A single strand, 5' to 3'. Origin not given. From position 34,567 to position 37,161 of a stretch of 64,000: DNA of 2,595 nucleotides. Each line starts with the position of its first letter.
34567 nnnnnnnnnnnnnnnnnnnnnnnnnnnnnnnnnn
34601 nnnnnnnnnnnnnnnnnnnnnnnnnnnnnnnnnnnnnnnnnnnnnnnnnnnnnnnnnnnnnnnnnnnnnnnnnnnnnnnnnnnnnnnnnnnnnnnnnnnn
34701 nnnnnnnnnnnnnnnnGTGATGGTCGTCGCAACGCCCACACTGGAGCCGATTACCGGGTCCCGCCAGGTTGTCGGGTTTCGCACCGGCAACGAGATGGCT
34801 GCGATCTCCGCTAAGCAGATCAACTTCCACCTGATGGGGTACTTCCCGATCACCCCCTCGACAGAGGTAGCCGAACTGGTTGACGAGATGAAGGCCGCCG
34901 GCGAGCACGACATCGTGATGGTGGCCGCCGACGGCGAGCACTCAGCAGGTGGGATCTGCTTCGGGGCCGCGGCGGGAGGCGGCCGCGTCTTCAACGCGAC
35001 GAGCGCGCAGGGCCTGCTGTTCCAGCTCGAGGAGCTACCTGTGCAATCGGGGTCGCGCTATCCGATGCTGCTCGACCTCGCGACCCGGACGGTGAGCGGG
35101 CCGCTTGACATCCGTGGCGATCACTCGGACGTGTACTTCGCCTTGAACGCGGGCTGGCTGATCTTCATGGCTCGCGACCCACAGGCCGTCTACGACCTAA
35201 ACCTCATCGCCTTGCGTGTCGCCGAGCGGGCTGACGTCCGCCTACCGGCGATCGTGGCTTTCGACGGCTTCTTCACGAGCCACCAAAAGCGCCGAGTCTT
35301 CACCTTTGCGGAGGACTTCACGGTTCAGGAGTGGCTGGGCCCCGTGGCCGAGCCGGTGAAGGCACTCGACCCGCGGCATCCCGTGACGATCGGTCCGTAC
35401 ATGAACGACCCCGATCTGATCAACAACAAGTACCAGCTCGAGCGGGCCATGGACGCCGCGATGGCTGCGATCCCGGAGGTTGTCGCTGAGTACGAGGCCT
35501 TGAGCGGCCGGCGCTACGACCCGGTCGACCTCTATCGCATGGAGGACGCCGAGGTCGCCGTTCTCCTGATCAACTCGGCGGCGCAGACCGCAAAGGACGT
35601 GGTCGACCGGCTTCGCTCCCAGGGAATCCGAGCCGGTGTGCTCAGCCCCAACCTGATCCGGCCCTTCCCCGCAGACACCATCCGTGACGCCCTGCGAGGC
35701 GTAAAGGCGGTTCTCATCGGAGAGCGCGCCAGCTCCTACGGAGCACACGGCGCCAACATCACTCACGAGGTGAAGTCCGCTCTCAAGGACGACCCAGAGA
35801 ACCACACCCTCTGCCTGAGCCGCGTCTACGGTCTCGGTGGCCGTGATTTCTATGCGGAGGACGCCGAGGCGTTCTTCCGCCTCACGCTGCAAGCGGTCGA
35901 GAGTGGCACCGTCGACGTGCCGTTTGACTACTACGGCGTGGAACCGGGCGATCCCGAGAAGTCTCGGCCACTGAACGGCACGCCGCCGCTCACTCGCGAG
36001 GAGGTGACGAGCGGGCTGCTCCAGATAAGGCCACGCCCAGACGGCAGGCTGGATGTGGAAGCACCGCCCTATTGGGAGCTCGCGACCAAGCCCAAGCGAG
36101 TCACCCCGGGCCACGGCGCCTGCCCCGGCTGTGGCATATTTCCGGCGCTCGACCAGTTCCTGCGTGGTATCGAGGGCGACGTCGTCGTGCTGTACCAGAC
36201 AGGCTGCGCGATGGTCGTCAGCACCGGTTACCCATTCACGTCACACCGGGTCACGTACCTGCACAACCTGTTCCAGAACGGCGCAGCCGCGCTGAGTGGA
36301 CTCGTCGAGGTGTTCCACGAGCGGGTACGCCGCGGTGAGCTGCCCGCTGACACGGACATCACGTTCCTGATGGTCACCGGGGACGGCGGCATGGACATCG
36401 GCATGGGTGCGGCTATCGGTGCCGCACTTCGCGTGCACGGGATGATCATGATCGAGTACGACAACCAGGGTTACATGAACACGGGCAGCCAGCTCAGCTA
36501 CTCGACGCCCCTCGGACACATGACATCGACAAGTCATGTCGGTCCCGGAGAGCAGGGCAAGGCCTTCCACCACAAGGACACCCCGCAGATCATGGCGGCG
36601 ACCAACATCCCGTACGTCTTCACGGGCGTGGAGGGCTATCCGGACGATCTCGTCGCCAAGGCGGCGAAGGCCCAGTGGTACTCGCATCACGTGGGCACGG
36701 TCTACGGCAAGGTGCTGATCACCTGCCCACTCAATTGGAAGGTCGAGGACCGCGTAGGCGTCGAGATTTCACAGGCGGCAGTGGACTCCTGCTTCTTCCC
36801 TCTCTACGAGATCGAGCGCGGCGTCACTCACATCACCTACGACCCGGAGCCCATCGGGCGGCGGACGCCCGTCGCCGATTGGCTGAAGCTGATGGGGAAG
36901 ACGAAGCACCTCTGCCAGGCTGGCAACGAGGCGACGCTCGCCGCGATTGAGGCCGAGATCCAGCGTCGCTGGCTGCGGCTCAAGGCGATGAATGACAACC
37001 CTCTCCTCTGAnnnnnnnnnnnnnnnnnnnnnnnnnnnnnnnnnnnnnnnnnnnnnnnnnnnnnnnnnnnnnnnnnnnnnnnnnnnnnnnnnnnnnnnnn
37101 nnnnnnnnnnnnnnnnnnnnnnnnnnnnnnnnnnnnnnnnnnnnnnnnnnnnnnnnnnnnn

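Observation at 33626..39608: Two-gene OFOR (gamma-delta and alpha-beta fusions) transcriptionally fused to NfnAB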

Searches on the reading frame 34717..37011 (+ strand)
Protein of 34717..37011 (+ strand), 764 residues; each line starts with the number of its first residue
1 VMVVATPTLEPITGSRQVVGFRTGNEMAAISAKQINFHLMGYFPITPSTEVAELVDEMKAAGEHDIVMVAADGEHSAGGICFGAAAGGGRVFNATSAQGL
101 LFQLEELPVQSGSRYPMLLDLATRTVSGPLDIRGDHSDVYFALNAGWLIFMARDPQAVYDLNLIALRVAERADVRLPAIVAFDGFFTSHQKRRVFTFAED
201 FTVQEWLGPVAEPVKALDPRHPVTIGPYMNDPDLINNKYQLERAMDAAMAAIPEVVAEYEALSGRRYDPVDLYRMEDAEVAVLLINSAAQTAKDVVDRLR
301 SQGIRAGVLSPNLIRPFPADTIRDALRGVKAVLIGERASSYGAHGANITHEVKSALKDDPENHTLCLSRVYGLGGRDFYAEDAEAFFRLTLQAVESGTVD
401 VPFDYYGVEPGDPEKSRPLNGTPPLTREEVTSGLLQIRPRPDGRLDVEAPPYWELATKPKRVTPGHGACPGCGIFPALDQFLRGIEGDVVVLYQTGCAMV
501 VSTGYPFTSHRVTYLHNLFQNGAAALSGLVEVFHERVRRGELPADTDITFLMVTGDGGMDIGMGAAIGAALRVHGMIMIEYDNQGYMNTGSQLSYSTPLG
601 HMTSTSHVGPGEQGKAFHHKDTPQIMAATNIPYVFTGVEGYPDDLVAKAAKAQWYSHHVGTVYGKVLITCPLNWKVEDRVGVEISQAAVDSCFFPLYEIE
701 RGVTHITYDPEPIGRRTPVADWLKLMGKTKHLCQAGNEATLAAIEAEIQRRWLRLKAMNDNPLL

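Call 3: search_protein_families(library=pfam, proteins=[window:34717-37011:+])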
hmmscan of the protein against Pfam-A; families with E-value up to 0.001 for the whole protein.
window:34717-37011:+ (764 aa): 4 families
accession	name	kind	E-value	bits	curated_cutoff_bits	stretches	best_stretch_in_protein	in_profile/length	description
PF01855.24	POR_N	-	5.6e-52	177.2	27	1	32-254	3-228/231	Pyruvate flavodoxin/ferredoxin oxidoreductase, thiamine diP-bdg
PF17147.9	PFOR_II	-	2.8e-23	82.6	27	1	278-382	1-101/102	Pyruvate:ferredoxin oxidoreductase core domain II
PF02780.25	Transketolase_C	-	1.6e-06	28.4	25.9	1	278-356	10-88/124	Transketolase, C-terminal domain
PF02775.26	TPP_enzyme_C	-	2.8e-05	24.4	21.9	1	545-653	44-141/151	Thiamine pyrophosphate enzyme, C-terminal TPP binding domain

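Call 4: search_protein_families(library=ncbifam, proteins=[window:34717-37011:+])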
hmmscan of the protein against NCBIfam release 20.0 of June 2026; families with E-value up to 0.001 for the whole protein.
window:34717-37011:+ (764 aa): 19 families
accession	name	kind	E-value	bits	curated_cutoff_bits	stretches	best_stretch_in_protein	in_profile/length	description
NF007201.0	PRK09622.1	equivalog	5.5e-86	289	590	1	23-403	14-391/405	2-oxoacid:ferredoxin oxidoreductase subunit alpha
NF040682.1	PorA_Arch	equivalog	2.4e-82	276.9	550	1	23-393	7-374/387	pyruvate synthase subunit PorA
NF006233.0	PRK08367.1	equivalog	3.8e-70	236.7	625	1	23-400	8-382/394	pyruvate ferredoxin oxidoreductase subunit alpha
NF008819.1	PRK11865.1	equivalog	4.4e-64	216.6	405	1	458-757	10-298/300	pyruvate synthase subunit PorB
NF006232.0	PRK08366.1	equivalog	4.2e-59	200.1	646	1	23-407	11-391/394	2-ketoisovalerate ferredoxin oxidoreductase subunit alpha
NF045764.1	PhenlGlyoxDHPadG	equivalog_domain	1.5e-58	198.2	700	1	23-399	6-388/398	NADH-dependent phenylglyoxylate dehydrogenase subunit alpha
NF045791.1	OxalOxredalpha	equivalog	1.1e-57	195.9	500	1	29-389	14-374/395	oxalate oxidoreductase subunit alpha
NF008818.0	PRK11864.1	subfamily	7.4e-54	182.9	405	1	458-759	10-296/300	3-methyl-2-oxobutanoate dehydrogenase subunit beta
TIGR02176.1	pyruv_ox_red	equivalog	2.7e-51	174.6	911.35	1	24-387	6-375/1167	pyruvate:ferredoxin (flavodoxin) oxidoreductase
NF045792.1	OxalOxredbeta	equivalog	2.4e-42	145.1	590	1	462-735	17-287/311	oxalate oxidoreductase subunit beta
NF045766.1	PhenlGlyoxDHPadI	equivalog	1.1e-41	143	700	1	458-759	148-437/443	NADH-dependent phenylglyoxylate dehydrogenase subunit beta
NF005507.0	PRK07119.1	subfamily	9.9e-21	73.9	399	1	23-337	8-306/352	3-methyl-2-oxobutanoate dehydrogenase subunit VorB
TIGR03710.1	OAFO_sf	subfamily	1.4e-19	70.1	482.75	2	23-191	197-367/561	2-oxoacid:acceptor oxidoreductase subunit alpha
NF006412.0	PRK08659.1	equivalog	4.2e-19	69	411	2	268-337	265-334/378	2-oxoacid:acceptor oxidoreductase subunit alpha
NF007206.0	PRK09627.1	equivalog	1e-14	54.3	579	2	22-141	6-124/375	2-oxoglutarate synthase subunit alpha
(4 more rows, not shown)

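Call 9: find_homologous_proteins(query=window:34717-37011:+)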
Query window:34717-37011:+ (764 aa): 4890 proteins with E <= 0.001 among 8000 candidates; the best 120 are listed.
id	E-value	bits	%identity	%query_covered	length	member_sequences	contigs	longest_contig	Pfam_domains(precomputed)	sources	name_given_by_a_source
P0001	0.0e+0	1762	100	100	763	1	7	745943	PF01855.25,PF17147.10,PF02780.26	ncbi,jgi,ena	jgi:pyruvate ferredoxin oxidoreductase alpha subunit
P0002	0.0e+0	1761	100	100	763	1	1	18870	PF01855.25,PF17147.10,PF02780.26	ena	-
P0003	0.0e+0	1756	99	100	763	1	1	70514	PF01855.25,PF17147.10,PF02780.26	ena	-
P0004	0.0e+0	1740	98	100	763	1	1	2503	PF01855.25,PF17147.10,PF02780.26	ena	-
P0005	0.0e+0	1717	97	100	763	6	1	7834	PF01855.25,PF17147.10,PF02780.26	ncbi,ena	-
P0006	0.0e+0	1703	96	100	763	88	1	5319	PF01855.25,PF17147.10,PF02780.26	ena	-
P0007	0.0e+0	1603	90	100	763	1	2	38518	PF01855.25,PF02775.27,PF17147.10,PF02780.26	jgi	-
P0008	0.0e+0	1594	89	100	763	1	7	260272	PF01855.25,PF17147.10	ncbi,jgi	-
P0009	0.0e+0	1536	86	98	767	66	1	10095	PF01855.25,PF02775.27,PF17147.10,PF02780.26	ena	-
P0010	0.0e+0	1535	87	98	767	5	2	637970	PF01855.25,PF02775.27,PF17147.10,PF02780.26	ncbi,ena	-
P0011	0.0e+0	1534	86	98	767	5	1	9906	PF01855.25,PF02775.27,PF17147.10,PF02780.26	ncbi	ncbi:MAG: transketolase C-terminal domain-containing protein [Mycobacterium sp.]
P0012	0.0e+0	1524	86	98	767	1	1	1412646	PF01855.25,PF02775.27,PF17147.10,PF02780.26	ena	-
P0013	0.0e+0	1523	86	98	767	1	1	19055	PF01855.25,PF02775.27,PF17147.10,PF02780.26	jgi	jgi:pyruvate ferredoxin oxidoreductase alpha subunit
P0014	0.0e+0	1523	86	98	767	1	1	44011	PF01855.25,PF02775.27,PF17147.10,PF02780.26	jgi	-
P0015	0.0e+0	1521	84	100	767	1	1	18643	PF01855.25,PF02775.27,PF17147.10,PF02780.26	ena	-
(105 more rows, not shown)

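Call 11: find_related_loci(query=window:34717-37011:+, collection=genome_contigs, flank=7000)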
Query window:34717-37011:+ (764 aa) in genome_contigs; peptide patterns used: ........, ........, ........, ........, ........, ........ (x = any residue, [..] = any of these).
103 stretches matched a pattern; 75 encode a relative of the query (tblastn E <= 1e-3); 74 distinct loci.
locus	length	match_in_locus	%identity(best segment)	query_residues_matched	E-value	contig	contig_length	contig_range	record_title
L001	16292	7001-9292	97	1-764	0e+0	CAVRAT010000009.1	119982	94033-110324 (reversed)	MAG: uncultured Acidimicrobiaceae bacterium isolate MFD04492.bin.2.85 genome assembly, contig: contig_7980, whole genome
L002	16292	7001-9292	96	1-764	0e+0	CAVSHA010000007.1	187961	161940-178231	MAG: uncultured Acidimicrobiaceae bacterium isolate MFD01476.bin.2.29 genome assembly, contig: contig_16962, whole genom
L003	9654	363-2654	96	1-764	0e+0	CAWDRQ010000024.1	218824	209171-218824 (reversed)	MAG: uncultured Acidimicrobiaceae bacterium isolate MFD04492.bin.2.153 genome assembly, contig: contig_7917, whole genom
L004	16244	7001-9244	87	17-764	0e+0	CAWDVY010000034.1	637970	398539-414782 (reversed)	MAG: uncultured Actinomycetota bacterium isolate MFD05580.bin.1.5 genome assembly, contig: contig_8125, whole genome sho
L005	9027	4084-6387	85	1-764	0e+0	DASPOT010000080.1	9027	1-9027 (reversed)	MAG TPA_asm: Mycobacterium sp. isolate SMAG_U12154 k141_312249, whole genome shotgun sequence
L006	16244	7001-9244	86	17-764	0e+0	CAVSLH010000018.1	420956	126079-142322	MAG: uncultured Actinomycetota bacterium isolate MFD05377.bin.1.164 genome assembly, contig: contig_66148, whole genome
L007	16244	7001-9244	86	17-764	0e+0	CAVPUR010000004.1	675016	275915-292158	MAG: uncultured Actinomycetota bacterium isolate MFD00008.bin.1.45 genome assembly, contig: contig_20538, whole genome s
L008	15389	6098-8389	83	1-764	0e+0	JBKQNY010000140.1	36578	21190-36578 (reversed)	MAG: Acidimicrobiales bacterium isolate LASCr2D2E2F__bin_86 LASCr2D2E2F_000000291029, whole genome shotgun sequence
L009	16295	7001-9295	82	1-764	0e+0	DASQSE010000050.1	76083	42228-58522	MAG TPA_asm: Jatrophihabitans sp. isolate SMAG_U10901 k141_36514, whole genome shotgun sequence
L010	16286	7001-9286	82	1-764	0e+0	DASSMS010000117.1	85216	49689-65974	MAG TPA_asm: Nocardioidaceae bacterium isolate SMAG_U1204 k141_401176, whole genome shotgun sequence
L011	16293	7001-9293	95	1-764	0e+0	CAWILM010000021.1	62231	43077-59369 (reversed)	MAG: uncultured Acidimicrobiaceae bacterium isolate MFD03323.bin.2.48 genome assembly, contig: contig_25288, whole genom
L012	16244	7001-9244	83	17-764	0e+0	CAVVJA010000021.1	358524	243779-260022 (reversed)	MAG: uncultured Actinomycetota bacterium isolate MFD02199.bin.2.108 genome assembly, contig: contig_86978, whole genome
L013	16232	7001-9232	72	17-761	0e+0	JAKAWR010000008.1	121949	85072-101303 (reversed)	MAG: Actinomycetes bacterium isolate YP4.bin77 NODE_200_length_121949_cov_10.390143, whole genome shotgun sequence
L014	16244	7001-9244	73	17-764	0e+0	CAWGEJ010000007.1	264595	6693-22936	MAG: uncultured Thermoleophilia bacterium isolate MFD02134.bin.1.147 genome assembly, contig: contig_17880, whole genome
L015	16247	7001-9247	68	17-764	0e+0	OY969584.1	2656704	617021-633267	MAG: uncultured Chloroflexia bacterium isolate MFD01299.bin.c.4 genome assembly, chromosome: 1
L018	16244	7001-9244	66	17-764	0e+0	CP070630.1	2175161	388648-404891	MAG: Dehalococcoidia bacterium isolate bin98 chromosome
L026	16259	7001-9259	60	17-764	0e+0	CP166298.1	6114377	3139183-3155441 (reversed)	Paenibacillus tarimensis strain bc-1 chromosome, complete genome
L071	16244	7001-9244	86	17-764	0e+0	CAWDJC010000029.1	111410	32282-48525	MAG: uncultured Actinomycetota bacterium isolate MFD06435.bin.1.50 genome assembly, contig: contig_71019, whole genome s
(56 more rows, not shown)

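Call 17: search_solved_structures(query=window:34717-37011:+, show_alignments=3)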
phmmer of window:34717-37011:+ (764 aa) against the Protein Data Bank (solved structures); distinct sequences matched with E-value up to 0.001: 11.
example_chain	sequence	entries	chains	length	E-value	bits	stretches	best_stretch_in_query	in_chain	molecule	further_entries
9bt4_B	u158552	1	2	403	1.2e-55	192.3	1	24-399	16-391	Pyruvate:Ferredoxin Oxidoreductase, subunit alpha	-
5c4i_A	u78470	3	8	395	9.8e-47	162.9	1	39-399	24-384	Oxalate oxidoreductase subunit alpha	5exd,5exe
9bt4_C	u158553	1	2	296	6.3e-43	150.3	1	461-747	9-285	Pyruvate:Ferredoxin Oxidoreductase, subunit beta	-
6cin_A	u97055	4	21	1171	7.5e-38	133.5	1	38-387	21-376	PYRUVATE-FERREDOXIN OXIDOREDUCTASE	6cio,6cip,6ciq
5c4i_C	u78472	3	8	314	1.5e-35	126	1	461-734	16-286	Oxalate oxidoreductase subunit beta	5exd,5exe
7plm_A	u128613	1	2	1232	2.8e-35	125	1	38-381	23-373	Pyruvate:ferredoxin oxidoreductase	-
1b0p_A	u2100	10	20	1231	2.9e-35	125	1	38-381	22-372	PROTEIN (PYRUVATE-FERREDOXIN OXIDOREDUCTASE) | Pyruvate-Ferredoxin Oxidoreductase | PYRUVATE FERREDOXIN OXIDOREDUCTASE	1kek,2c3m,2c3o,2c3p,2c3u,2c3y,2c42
1yd7_A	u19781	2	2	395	9e-09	37.4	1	23-363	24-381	2-keto acid:ferredoxin oxidoreductase subunit alpha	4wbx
6n2n_A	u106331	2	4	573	1.9e-08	36.3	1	23-335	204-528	Pyruvate flavodoxin/ferredoxin oxidoreductase domain protein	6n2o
5b46_A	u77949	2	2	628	2.4e-06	29.3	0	24-147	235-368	2-oxoacid--ferredoxin oxidoreductase alpha subunit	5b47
8ys5_A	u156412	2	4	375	7.4e-05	24.4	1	23-139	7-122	2-oxoglutarate synthase subunit alpha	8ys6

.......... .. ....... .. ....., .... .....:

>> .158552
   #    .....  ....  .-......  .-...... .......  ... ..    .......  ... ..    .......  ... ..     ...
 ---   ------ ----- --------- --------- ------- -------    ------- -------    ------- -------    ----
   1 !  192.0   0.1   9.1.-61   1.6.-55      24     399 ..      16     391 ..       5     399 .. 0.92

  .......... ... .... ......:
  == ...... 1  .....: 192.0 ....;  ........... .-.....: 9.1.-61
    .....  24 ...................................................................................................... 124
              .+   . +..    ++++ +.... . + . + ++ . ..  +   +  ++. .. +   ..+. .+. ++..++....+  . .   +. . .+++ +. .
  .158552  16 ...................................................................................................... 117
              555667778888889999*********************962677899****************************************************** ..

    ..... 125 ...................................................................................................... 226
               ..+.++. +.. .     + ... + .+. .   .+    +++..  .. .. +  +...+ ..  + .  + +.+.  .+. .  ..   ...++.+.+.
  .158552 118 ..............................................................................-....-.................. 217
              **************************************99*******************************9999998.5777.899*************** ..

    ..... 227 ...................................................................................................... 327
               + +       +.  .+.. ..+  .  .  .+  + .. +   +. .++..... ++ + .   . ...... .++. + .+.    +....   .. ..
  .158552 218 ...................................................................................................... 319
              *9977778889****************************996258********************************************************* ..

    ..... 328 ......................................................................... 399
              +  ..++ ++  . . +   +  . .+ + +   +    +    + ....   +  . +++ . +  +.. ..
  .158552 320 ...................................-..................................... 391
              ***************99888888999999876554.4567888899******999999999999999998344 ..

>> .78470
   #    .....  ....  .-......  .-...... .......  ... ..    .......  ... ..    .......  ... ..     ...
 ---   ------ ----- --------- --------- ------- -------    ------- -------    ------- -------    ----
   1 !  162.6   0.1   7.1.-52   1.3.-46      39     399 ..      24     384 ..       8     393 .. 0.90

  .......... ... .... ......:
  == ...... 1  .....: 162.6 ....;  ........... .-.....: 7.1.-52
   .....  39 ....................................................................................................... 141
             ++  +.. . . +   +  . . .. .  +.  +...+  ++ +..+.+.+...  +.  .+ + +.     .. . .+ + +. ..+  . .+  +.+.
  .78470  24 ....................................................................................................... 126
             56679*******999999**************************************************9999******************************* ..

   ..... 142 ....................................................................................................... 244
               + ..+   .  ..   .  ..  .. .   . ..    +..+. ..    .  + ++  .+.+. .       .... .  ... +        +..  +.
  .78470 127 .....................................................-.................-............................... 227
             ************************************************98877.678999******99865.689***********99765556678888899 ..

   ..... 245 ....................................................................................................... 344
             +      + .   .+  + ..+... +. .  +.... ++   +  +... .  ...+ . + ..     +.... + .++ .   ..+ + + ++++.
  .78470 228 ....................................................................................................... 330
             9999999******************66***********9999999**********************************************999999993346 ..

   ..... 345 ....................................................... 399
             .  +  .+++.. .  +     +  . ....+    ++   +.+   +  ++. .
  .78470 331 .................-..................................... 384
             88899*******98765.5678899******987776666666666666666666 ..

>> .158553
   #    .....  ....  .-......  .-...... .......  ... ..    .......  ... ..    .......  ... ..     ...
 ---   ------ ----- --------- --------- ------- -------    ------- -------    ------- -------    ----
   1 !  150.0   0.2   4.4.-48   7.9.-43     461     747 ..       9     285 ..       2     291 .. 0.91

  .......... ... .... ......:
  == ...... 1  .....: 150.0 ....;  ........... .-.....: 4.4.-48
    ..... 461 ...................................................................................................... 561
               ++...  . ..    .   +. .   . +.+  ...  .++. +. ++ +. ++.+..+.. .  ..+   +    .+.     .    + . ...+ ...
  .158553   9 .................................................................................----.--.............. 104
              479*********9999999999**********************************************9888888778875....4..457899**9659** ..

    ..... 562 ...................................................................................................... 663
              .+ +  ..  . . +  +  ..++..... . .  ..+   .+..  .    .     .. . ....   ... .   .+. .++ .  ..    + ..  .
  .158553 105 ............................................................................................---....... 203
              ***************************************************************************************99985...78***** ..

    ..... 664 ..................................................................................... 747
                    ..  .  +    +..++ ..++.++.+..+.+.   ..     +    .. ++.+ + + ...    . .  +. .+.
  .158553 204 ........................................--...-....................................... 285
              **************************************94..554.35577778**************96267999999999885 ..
